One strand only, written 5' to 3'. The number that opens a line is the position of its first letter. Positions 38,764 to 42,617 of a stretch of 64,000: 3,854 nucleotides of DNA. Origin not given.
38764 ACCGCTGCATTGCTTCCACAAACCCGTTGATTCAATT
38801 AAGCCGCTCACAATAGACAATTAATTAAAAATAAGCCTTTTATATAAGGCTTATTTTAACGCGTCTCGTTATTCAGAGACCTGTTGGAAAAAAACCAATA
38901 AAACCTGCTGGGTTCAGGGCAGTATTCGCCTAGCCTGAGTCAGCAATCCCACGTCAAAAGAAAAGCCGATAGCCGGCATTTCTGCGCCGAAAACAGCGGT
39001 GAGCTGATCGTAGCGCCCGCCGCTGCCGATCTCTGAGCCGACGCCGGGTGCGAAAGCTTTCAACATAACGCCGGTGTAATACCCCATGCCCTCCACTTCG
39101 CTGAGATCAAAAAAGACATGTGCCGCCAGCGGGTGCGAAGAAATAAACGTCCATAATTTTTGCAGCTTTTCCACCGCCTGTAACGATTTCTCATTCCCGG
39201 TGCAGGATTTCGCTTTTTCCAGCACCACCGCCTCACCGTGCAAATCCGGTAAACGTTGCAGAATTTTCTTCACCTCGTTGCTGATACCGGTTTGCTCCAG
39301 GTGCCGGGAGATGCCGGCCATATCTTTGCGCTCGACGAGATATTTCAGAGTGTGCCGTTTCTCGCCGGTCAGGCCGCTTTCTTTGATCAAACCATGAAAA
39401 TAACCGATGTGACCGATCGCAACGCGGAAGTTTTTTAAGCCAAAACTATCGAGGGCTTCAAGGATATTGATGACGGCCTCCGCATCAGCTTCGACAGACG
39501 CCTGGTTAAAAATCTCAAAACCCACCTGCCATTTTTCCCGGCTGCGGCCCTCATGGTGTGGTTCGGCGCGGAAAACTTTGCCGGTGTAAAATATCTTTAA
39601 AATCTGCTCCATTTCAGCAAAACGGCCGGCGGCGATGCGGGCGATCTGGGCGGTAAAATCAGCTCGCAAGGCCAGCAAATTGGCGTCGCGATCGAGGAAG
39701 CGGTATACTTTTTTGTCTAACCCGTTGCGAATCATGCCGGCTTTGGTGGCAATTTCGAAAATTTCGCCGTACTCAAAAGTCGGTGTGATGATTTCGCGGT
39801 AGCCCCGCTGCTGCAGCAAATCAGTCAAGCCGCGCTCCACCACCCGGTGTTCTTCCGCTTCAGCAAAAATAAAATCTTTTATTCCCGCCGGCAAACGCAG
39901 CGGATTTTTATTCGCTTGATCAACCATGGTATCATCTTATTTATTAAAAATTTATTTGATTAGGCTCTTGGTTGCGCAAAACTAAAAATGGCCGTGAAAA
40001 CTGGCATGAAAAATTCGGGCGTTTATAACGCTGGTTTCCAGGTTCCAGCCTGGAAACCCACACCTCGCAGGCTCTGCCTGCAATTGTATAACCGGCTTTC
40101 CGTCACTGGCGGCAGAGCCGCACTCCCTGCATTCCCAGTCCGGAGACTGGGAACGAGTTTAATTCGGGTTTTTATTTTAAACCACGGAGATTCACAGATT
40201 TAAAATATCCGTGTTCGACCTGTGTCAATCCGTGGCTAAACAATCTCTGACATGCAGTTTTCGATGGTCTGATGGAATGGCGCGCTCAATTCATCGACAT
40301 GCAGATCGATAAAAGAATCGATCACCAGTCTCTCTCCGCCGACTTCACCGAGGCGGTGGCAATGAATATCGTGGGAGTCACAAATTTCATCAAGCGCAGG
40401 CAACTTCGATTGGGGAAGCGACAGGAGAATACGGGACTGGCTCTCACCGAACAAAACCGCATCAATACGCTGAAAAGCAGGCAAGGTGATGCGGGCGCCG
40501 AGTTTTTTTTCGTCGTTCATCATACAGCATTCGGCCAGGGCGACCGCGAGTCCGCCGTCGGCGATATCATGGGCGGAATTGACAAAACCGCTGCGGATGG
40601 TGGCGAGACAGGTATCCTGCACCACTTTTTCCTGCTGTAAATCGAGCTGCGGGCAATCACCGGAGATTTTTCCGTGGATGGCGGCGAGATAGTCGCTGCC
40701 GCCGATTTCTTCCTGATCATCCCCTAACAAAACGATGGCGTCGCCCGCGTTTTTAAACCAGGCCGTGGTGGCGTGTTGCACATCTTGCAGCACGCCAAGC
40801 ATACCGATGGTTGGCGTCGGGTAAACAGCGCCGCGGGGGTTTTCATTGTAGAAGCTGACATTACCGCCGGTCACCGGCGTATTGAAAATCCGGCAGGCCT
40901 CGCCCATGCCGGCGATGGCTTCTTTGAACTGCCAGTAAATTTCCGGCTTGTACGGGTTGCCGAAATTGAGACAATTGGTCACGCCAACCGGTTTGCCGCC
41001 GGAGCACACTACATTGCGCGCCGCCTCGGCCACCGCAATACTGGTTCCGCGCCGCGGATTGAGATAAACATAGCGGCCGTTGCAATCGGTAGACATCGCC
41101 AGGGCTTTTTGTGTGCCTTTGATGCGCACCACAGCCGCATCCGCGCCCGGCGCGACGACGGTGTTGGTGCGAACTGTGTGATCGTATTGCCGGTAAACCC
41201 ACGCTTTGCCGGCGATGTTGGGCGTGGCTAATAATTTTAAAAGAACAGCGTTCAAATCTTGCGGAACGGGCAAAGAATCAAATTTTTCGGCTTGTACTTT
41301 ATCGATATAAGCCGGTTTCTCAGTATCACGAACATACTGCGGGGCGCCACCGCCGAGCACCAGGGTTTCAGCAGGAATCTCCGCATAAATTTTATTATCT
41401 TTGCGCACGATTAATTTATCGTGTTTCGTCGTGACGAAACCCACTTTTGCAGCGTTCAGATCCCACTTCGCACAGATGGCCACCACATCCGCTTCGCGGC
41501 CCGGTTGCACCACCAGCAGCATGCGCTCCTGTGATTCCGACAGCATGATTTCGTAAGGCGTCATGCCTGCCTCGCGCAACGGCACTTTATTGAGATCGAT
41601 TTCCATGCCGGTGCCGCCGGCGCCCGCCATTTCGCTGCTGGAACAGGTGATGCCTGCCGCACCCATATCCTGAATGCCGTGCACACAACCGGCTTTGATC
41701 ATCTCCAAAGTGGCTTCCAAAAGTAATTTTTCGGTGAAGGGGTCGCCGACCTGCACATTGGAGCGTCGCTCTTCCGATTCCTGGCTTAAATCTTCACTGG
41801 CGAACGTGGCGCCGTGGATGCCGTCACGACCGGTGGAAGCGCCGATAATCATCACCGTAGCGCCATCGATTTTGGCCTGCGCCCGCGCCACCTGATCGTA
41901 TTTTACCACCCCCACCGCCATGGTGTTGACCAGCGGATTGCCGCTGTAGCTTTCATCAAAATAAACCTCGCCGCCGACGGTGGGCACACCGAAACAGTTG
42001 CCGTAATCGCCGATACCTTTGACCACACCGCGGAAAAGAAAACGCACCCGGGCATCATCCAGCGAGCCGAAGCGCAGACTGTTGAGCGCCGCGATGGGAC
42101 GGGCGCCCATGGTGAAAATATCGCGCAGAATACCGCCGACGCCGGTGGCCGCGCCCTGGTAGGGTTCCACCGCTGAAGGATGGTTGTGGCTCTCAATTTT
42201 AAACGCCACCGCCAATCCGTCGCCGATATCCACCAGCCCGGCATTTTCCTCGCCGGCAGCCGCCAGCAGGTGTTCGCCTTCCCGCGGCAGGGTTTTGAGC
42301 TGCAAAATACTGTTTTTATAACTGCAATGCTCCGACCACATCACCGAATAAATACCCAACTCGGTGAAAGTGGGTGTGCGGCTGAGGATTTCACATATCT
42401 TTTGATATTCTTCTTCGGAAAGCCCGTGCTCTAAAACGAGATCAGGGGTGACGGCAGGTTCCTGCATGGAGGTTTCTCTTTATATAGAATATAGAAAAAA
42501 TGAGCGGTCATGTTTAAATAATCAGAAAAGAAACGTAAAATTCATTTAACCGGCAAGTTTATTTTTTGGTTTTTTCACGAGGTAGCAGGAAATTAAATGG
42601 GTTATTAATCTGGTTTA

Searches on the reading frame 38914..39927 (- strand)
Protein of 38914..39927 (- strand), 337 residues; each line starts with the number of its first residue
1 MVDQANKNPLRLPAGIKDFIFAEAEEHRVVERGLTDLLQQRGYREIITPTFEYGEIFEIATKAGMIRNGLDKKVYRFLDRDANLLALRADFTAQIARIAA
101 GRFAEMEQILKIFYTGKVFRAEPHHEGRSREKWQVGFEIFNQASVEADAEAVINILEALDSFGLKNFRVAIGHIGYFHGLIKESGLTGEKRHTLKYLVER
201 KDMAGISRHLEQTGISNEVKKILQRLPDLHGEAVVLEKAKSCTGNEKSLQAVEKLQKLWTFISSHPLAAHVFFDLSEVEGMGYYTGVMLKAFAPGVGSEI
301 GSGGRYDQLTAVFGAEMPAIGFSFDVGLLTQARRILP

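Call 71: search_protein_families(library=pfam, proteins=[window:38914-39927:-], max_evalue=0.00001)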
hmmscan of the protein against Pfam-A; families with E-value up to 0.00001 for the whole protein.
window:38914-39927:- (337 aa): 1 family
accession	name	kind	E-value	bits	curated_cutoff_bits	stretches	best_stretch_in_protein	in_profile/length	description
PF13393.11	tRNA-synt_His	-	3e-79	266.9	25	1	15-326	1-305/308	Histidyl-tRNA synthetase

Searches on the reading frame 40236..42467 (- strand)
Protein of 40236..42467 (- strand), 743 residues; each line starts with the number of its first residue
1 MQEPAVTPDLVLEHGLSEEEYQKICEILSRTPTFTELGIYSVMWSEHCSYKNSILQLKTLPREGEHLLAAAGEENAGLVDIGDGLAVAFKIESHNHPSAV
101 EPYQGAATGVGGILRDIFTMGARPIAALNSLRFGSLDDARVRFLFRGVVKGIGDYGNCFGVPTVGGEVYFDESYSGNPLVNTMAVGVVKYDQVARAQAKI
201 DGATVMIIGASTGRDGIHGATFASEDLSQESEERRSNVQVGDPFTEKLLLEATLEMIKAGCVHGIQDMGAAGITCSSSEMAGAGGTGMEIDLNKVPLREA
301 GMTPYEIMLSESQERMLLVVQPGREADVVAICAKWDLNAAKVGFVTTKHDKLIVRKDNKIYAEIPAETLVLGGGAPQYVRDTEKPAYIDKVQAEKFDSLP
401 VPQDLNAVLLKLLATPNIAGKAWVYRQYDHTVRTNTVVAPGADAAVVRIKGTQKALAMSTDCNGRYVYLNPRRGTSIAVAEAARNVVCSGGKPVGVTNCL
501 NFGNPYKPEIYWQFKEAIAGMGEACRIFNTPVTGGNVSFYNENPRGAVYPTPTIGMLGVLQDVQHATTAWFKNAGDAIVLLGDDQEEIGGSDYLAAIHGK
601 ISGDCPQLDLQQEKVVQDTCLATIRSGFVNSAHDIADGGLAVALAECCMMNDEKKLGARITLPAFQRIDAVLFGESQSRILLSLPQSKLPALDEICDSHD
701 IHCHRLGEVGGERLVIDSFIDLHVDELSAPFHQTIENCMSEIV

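Call 71: search_protein_families(library=pfam, proteins=[window:40236-42467:-], max_evalue=0.00001)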
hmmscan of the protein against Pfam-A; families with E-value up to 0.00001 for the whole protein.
window:40236-42467:- (743 aa): 3 families
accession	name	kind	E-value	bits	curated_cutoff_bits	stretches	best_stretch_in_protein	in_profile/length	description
PF00586.29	AIRS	-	1.6e-60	202.9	24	2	74-188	2-112/112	AIR synthase related protein, N-terminal domain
PF02769.27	AIRS_C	-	8.6e-55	185.6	23.1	2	202-352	3-153/156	AIR synthase related protein, C-terminal domain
PF18072.6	FGAR-AT_linker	-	1.9e-15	57.5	26.6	1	12-51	8-50/50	Formylglycinamide ribonucleotide amidotransferase linker domain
